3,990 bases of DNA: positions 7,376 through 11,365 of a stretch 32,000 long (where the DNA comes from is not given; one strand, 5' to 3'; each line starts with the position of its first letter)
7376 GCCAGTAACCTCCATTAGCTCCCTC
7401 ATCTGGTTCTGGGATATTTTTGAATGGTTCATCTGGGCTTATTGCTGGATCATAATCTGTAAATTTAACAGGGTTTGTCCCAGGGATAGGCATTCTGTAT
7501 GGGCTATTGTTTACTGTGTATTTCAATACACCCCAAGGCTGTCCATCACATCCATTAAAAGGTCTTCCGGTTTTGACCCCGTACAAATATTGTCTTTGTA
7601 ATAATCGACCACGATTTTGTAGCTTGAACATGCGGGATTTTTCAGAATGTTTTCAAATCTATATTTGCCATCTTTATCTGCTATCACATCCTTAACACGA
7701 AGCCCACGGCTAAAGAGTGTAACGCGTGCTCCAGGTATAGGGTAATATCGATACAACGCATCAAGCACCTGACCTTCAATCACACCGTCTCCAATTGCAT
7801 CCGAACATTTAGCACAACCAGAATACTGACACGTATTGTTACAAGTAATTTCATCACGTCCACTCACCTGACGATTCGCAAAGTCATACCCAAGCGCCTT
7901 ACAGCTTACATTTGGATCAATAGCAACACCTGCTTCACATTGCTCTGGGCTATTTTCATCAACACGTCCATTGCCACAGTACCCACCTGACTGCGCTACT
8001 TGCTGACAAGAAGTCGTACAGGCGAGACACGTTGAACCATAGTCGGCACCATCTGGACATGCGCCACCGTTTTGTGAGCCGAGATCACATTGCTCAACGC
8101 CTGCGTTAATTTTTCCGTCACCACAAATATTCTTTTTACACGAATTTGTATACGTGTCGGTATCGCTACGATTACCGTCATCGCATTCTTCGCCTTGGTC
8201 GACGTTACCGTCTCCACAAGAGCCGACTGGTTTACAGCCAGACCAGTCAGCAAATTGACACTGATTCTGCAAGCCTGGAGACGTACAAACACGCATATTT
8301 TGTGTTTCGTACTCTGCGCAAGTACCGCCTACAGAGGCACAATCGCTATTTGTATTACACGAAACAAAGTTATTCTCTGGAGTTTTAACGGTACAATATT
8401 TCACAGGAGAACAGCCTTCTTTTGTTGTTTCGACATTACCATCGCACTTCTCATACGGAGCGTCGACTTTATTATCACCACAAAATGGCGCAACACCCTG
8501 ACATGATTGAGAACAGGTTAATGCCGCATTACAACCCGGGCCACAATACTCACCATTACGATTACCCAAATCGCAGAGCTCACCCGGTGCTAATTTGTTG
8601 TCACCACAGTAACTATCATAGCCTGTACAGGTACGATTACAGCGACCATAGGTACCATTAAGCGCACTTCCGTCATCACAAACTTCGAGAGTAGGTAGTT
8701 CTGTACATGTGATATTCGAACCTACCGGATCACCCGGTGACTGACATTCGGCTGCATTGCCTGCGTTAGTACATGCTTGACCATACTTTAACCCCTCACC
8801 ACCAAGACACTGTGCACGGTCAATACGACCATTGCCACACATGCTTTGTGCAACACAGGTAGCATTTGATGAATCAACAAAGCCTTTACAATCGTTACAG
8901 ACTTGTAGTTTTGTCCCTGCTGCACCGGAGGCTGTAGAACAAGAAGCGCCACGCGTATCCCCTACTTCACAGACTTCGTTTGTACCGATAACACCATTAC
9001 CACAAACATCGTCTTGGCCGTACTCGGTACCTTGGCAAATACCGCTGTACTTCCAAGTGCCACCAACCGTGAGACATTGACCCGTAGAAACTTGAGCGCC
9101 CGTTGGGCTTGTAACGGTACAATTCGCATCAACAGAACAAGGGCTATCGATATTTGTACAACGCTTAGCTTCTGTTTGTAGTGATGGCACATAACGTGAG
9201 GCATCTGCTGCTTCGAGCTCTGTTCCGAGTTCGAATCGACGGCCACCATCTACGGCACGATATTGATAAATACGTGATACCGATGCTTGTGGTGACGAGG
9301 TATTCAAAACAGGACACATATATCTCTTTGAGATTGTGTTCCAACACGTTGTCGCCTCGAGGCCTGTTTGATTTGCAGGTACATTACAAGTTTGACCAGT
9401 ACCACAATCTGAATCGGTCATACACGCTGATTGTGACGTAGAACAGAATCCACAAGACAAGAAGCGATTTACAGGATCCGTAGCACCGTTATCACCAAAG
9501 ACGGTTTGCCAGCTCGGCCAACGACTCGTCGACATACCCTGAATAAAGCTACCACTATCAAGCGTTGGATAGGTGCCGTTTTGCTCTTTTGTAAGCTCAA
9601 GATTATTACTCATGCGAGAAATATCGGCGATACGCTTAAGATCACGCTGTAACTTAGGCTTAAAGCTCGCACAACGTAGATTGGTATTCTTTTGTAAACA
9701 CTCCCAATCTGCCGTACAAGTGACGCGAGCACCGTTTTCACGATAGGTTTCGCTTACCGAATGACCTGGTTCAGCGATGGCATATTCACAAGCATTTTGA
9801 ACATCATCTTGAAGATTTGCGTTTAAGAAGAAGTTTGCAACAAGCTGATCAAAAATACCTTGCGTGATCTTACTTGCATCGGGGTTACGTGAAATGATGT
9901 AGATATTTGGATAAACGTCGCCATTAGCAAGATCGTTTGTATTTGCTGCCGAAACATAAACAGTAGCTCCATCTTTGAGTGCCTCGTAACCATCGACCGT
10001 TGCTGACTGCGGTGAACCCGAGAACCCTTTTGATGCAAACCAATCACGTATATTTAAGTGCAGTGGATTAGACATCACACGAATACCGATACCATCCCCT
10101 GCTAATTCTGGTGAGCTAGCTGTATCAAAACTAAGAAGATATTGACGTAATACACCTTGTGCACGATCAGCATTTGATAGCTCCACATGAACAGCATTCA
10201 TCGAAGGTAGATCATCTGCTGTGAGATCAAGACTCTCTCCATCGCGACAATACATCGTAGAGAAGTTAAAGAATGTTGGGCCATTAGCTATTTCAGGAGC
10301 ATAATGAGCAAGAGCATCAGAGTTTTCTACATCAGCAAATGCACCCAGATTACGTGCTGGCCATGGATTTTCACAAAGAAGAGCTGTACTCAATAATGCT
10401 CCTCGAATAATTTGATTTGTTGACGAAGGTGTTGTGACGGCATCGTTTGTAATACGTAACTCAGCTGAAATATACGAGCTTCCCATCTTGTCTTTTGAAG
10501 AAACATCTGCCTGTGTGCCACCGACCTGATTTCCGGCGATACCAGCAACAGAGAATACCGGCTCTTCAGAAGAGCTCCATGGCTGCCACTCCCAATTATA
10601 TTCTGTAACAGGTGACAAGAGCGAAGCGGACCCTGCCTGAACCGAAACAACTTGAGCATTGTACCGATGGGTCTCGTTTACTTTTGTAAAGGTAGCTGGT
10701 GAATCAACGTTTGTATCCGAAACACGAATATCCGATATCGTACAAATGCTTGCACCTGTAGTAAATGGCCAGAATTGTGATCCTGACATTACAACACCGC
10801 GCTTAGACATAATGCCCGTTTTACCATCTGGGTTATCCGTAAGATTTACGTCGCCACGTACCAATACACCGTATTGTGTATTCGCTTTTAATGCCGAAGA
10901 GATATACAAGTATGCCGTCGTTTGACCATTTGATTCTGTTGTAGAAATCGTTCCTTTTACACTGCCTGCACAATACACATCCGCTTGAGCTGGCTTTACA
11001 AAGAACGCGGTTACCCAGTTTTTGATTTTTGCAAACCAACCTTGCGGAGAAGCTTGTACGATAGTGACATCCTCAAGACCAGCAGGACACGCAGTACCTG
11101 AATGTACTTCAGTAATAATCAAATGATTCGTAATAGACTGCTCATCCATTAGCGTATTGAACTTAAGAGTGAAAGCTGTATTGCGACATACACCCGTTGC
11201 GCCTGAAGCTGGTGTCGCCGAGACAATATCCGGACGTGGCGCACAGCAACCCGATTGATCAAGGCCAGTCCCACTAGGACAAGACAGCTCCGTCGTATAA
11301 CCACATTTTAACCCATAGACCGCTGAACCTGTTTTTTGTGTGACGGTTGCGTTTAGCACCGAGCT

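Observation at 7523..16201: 2892-aa uninterrupted giant gene with a mosaic eukaryote-like and bacterial adhesion domain architecture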

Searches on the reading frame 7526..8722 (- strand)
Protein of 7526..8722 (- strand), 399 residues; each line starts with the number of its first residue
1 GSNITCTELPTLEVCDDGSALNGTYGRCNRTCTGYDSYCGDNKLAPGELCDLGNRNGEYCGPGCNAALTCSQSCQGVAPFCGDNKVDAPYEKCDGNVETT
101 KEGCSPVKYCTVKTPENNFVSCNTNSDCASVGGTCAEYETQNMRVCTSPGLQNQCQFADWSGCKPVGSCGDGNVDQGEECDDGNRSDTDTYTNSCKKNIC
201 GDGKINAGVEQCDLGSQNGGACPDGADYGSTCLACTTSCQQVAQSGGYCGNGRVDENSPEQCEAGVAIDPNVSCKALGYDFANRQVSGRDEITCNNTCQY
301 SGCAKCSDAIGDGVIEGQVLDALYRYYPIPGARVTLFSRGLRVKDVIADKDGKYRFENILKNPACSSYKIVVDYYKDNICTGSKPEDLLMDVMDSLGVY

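Call 9: search_protein_families(library=pfam, proteins=[window:7526-8722:-], max_evalue=5)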
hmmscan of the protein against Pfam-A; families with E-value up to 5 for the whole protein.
window:7526-8722:- (399 aa): 4 families
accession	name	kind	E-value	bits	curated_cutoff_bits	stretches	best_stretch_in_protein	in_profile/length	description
PF13620.12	CarboxypepD_reg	-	6.2e-05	23.7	32.3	1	315-361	2-47/82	Carboxypeptidase regulatory-like domain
PF13948.11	DUF4215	-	6.6e-05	23.6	27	4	189-218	11-38/47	Domain of unknown function (DUF4215)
PF17210.9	SdrD_B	-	0.075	13.7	29.7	1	328-373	23-65/112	SdrD B-like domain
PF13715.12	CarbopepD_reg_2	-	0.18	12.3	32.2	1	315-362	1-44/88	CarboxypepD_reg-like domain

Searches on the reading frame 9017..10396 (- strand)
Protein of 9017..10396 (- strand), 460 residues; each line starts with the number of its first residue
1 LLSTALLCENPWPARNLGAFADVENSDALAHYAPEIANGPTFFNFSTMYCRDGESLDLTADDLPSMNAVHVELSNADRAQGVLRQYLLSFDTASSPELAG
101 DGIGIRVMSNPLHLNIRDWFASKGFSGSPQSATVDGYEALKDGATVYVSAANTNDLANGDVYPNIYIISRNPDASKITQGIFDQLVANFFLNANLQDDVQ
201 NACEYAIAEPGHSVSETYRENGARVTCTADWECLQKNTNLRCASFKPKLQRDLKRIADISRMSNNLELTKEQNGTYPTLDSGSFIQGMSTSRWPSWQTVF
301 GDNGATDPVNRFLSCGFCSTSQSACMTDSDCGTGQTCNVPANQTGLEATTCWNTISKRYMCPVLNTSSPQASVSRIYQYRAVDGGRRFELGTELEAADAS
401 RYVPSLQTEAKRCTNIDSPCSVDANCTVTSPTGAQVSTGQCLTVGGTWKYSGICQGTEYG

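Call 9: search_protein_families(library=pfam, proteins=[window:9185-10384:-], max_evalue=5)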
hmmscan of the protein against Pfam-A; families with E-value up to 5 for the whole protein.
window:9185-10384:- (400 aa): 3 families
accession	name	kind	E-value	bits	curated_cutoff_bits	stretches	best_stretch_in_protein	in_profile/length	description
PF08334.16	T2SSG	-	0.052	14.1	21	0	253-278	16-41/108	Type II secretion system (T2SS), protein G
PF04706.18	Dickkopf_N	-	1.4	9.7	25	1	321-357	2-33/51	Dickkopf N-terminal cysteine-rich region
PF00095.26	WAP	-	2.7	8.8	20.8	0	314-333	13-29/41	WAP-type (Whey Acidic Protein) 'four-disulfide core'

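Call 36: search_solved_structures(query=window:9017-10396:-, max_evalue=10)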
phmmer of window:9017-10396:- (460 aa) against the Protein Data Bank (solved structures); distinct sequences matched with E-value up to 10: 3.
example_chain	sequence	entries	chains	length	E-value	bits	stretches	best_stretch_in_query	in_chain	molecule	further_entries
6iyi_B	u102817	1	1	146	0.95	11.4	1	6-96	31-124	Beta chain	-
6iyh_B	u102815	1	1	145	1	11.3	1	6-76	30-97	Beta chain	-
3vre_B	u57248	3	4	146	1.1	11.2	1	5-75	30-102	Hemoglobin subunit beta/delta hybrid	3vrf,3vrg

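Call 41: predict_structure(alignment_id=A3)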
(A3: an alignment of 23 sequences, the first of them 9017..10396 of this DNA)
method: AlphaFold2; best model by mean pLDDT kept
length: 460 residues; sequences in the alignment: 23
mean_pLDDT: 85.4   pTM: 0.85
mean pLDDT of the five models: 85.4, 84.9, 84.3, 83.4, 80.2
residues with pLDDT >= 90: 226; 70-90: 180; 50-70: 37; < 50: 17
segments of 3 or more residues with pLDDT < 50: 1-4, 286-295
pLDDT, mean of each block of 10 residues (from residue 1): 60 91 94 92 93 62 84 91 94 86 96 91 87 95 97 80 96 94 95 86 92 93 93 91 92 90 86 81 49 46 59 85 91 92 84 83 85 81 88 89 92 87 86 84 90 77
secondary structure, 60 per line:
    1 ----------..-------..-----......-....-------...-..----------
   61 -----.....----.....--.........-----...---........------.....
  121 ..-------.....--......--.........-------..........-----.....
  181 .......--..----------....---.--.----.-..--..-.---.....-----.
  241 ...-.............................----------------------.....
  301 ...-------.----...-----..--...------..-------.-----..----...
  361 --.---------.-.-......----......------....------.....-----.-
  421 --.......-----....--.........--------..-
elements in order: H27-32 H34-37 E45-47 E66-70 H75-79 E82-90 E102-109 H116-122 E130-134 E137-142 E145-153 E161-170 H176-187 E202-205 H230-234 E240-243 H245-273 H296-303 E316-318 E358-360 E377-382 E387-392 E409-413 H423-426 E427-429 E435-438 E441-449

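Call 45: fold_search(model_id=the predicted structure, library=pdb)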
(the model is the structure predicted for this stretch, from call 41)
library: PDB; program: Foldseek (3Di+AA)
matches with E <= 10: 526; with E <= 0.001: 0
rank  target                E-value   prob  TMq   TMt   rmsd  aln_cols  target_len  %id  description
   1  3hlz_A                4.8e-03  0.89  0.16  0.24   7.6       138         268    8  Crystal structure of BT_1490 (NP_810393.1) from BACTEROIDES THETAIOTAOMICRON VPI-5482 at 1.50 A resolution (released 2009-06-16)
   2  3hlz_B                5.7e-03  0.93  0.18  0.27   7.3       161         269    9  Crystal structure of BT_1490 (NP_810393.1) from BACTEROIDES THETAIOTAOMICRON VPI-5482 at 1.50 A resolution (released 2009-06-16)
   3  5h7z_A                2.2e-02  0.44  0.15  0.21  20.9       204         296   11  Apo structure of immunity protein TplEi of T6SS from Pseudomonas aeruginosa (released 2017-10-04)
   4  3jcu_P                3.5e-02  0.60  0.17  0.37   7.2       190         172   13  Cryo-EM structure of spinach PSII-LHCII supercomplex at 3.2 Angstrom resolution (released 2016-05-25)
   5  8z9d_P                3.7e-02  0.66  0.18  0.38   6.7       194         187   11  cryo-EM structure of PSII-LHCII megacomplex from spinach (released 2024-11-13)
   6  5h7y_A                4.7e-02  0.69  0.15  0.24   6.8       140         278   14  Structure of immunity protein TplEi of T6SS from Pseudomonas aeruginosa complexed with "L" peptide (released 2017-10-04)
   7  4luq_C                4.7e-02  0.35  0.13  0.33   7.6       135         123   11  Crystal structure of virulence effector Tse3 in complex with neutralizer Tsi3 (released 2013-09-18)
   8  6in9_A                5.9e-02  0.23  0.12  0.17   8.0       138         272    9  Crystal structure of MucB in complex with MucA(peri) (released 2019-07-24)
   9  1v2b_A                6.3e-02  0.54  0.18  0.41   6.7       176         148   12  Crystal Structure of PsbP Protein in the Oxygen-Evolving Complex of Photosystem II from Higher Plants (released 2004-05-18)
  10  3wa5_B                8.4e-02  0.23  0.13  0.31   8.3       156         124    8  Crystal Structure of type VI peptidoglycan muramidase effector Tse3 in complex with its cognate immunity protein Tsi3 (released 2013-10-02)
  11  7pi0_P                9.5e-02  0.38  0.16  0.33  10.1       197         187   11  Unstacked compact Dunaliella PSII (released 2022-08-17)
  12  4rth_A                1.0e-01  0.30  0.16  0.35  13.9       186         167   10  The crystal structure of PsbP from Zea mays (released 2015-03-11)
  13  2vu4                  1.1e-01  0.44  0.17  0.42   6.0       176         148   12  Structure of PsbP protein from Spinacia oleracea at 1.98 A resolution (released 2009-07-21)
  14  4luq_D                1.1e-01  0.25  0.13  0.33   7.4       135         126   12  Crystal structure of virulence effector Tse3 in complex with neutralizer Tsi3 (released 2013-09-18)
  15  6in9_B                1.1e-01  0.09  0.10  0.15  15.7       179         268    9  Crystal structure of MucB in complex with MucA(peri) (released 2019-07-24)
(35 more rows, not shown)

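Call 63: search_protein_representatives(protein=window:9017-10396:-)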
Query: 460 residues. Proteins with E-value up to 0.001 (for the whole library): 1272; up to 1e-10: 1147; up to 1e-30: 247. The best 150 are listed.
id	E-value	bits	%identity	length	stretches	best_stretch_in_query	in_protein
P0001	0.0e+00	1057.3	100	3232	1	1-460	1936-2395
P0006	1.7e-166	571.0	58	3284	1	2-460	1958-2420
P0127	4.4e-140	483.9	52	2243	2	3-457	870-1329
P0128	1.9e-139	481.8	51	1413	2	4-460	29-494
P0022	8.0e-130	450.1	49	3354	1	2-460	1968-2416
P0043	1.0e-122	426.6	49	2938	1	7-459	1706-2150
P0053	1.9e-121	422.5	49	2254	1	3-459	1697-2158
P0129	9.8e-119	413.5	47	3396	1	6-457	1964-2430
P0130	6.2e-114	397.7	47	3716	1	2-456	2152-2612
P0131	8.6e-114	397.2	45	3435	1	3-457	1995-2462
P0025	3.3e-111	388.7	49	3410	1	3-457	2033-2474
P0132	2.7e-110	385.7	46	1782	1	4-460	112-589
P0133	9.8e-107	374.0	45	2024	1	3-460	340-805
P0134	1.1e-106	373.8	46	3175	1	2-456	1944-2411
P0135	1.3e-106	373.6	47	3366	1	1-457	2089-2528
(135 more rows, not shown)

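Call 75: find_related_loci(query=window:9017-10396:-, collection=genome_contigs, flank=2000)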
Query window:9017-10396:- (460 aa) in genome_contigs; peptide patterns used: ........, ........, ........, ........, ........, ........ (x = any residue, [..] = any of these).
68 stretches matched a pattern; 1 encode a relative of the query (tblastn E <= 1e-3); 1 distinct loci.
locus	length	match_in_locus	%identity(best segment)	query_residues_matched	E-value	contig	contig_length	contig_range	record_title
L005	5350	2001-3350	79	13-460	0e+0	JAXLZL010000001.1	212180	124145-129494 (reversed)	MAG: Patescibacteria group bacterium isolate STL-PAT1 C3.78.fa-1, whole genome shotgun sequence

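Call 79: fold_search(model_id=the predicted structure, library=viral)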
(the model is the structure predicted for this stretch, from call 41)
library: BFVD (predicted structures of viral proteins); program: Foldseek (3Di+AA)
matches with E <= 10: 520; with E <= 0.001: 0
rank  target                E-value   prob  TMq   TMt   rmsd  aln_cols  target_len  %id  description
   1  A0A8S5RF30            9.6e-03  0.94  0.19  0.34   7.6       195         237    9  Uncharacterized protein [virus sp. ctyMK1]
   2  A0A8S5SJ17            9.6e-03  0.57  0.18  0.20  12.4       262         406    9  Host cell surface-exposed lipoprotein [Siphoviridae sp. ctvhu9]
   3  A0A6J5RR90            1.7e-02  0.77  0.18  0.36  12.0       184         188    8  Lipoprotein [uncultured Caudovirales phage]
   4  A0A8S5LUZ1            8.8e-02  0.41  0.12  0.23   8.5        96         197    7  Uncharacterized protein [Siphoviridae sp. ctRg61]
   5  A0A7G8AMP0            9.9e-02  0.28  0.11  0.32  12.4       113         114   11  (no name in the UniProt tables at hand)
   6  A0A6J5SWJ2            1.3e-01  0.11  0.09  0.24  10.6       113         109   10  Uncharacterized protein [uncultured Caudovirales phage]
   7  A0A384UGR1            1.3e-01  0.07  0.08  0.20  15.9       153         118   12  (no name in the UniProt tables at hand)
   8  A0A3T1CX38            1.3e-01  0.10  0.10  0.05   9.3       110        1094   14  Uncharacterized protein [Acanthamoeba castellanii medusavirus J1]
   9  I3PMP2                1.6e-01  0.03  0.08  0.08  15.1       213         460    8  Fiber-2 [Goose adenovirus 4]
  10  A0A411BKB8            1.8e-01  0.06  0.06  0.16  14.6       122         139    7  (no name in the UniProt tables at hand)
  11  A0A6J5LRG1            1.8e-01  0.05  0.09  0.11  17.7       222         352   10  Uncharacterized protein [uncultured Caudovirales phage]
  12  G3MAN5                2.1e-01  0.08  0.09  0.21  15.8       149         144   11  Gp494 [Bacillus phage G]
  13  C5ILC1                2.2e-01  0.08  0.10  0.10  17.2       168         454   11  Glycoprotein [Mammarenavirus lujoense]
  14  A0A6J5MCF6            2.2e-01  0.06  0.09  0.19  13.6       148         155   11  Uncharacterized protein [uncultured Caudovirales phage]
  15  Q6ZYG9                2.8e-01  0.06  0.07  0.13  15.9       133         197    8  Uncharacterized protein [Pyrobaculum spherical virus (isolate United States/Yellowstone)]
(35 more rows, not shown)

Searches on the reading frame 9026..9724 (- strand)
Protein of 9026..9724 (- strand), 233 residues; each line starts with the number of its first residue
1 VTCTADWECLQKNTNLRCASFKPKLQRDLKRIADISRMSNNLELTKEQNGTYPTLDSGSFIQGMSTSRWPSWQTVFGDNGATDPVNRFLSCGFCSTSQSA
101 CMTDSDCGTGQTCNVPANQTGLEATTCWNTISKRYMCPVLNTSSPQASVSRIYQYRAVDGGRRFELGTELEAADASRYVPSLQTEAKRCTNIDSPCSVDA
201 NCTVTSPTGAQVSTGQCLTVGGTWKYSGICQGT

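Call 50: search_solved_structures(query=A6, max_evalue=10, show_alignments=3)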
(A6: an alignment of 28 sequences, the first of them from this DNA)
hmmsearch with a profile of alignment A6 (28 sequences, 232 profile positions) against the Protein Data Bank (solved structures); distinct sequences matched with E-value up to 10: 0.

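Call 51: search_protein_families(library=pfam, alignment_id=A6, max_evalue=1)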
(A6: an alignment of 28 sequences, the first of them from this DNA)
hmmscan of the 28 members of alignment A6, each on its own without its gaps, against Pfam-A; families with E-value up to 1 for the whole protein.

A. member 1, seq(233 aa): 2 families
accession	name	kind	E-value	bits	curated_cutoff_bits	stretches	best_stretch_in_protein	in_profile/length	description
PF08334.16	T2SSG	-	0.012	16.1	21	0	33-58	16-41/108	Type II secretion system (T2SS), protein G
PF04706.18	Dickkopf_N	-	0.51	11.1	25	1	101-137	2-33/51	Dickkopf N-terminal cysteine-rich region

B. families by the number of members that match (of 28 scanned): 19 families
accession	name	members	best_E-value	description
PF04706.18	Dickkopf_N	10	0.029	Dickkopf N-terminal cysteine-rich region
PF21164.2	Dumpy_DPY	3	0.0088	Dumpy, DPY module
PF08334.16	T2SSG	3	0.012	Type II secretion system (T2SS), protein G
PF00095.26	WAP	3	0.11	WAP-type (Whey Acidic Protein) 'four-disulfide core'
PF15270.11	ACI44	2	0.47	Metallo-carboxypeptidase inhibitor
PF14625.12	Lustrin_cystein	2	0.53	Lustrin, cysteine-rich repeated domain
PF01570.22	Flavi_propep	1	0.12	Flavivirus polyprotein propeptide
PF00403.32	HMA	1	0.14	Heavy-metal-associated domain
PF01666.22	DX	1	0.16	DX module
PF20084.4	TrbK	1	0.2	Conjugative transfer region protein TrbK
PF23293.1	zf_ULT1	1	0.21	ULTRAPETALA1 zinc finger domain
PF11842.13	DUF3362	1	0.21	Domain of unknown function (DUF3362)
PF19933.4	DUF6396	1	0.24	Domain of unknown function (DUF6396)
PF25052.1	AtDEF-like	1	0.25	Defensin-like family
PF23416.1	DUF7107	1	0.28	Domain of unknown function (DUF7107)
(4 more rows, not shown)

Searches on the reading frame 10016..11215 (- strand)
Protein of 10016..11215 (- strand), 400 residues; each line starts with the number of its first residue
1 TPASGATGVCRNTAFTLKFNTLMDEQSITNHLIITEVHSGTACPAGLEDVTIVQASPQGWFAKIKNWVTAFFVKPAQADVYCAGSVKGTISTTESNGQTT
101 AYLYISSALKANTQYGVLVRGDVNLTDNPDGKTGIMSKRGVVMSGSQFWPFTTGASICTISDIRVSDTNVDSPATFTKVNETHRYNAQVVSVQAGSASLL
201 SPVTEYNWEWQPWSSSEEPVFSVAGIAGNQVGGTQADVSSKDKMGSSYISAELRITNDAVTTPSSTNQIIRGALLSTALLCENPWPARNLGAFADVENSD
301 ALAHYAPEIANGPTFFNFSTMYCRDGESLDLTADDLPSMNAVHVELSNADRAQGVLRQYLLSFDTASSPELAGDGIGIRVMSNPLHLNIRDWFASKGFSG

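Call 9: search_protein_families(library=pfam, proteins=[window:10016-11215:-], max_evalue=5)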
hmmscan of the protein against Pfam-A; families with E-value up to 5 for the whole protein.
window:10016-11215:- (400 aa): 1 family
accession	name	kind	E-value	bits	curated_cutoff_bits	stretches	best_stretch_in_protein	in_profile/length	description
PF13205.12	Big_5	-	1.2e-08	36.1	23.6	2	1-46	11-57/105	Bacterial Ig-like domain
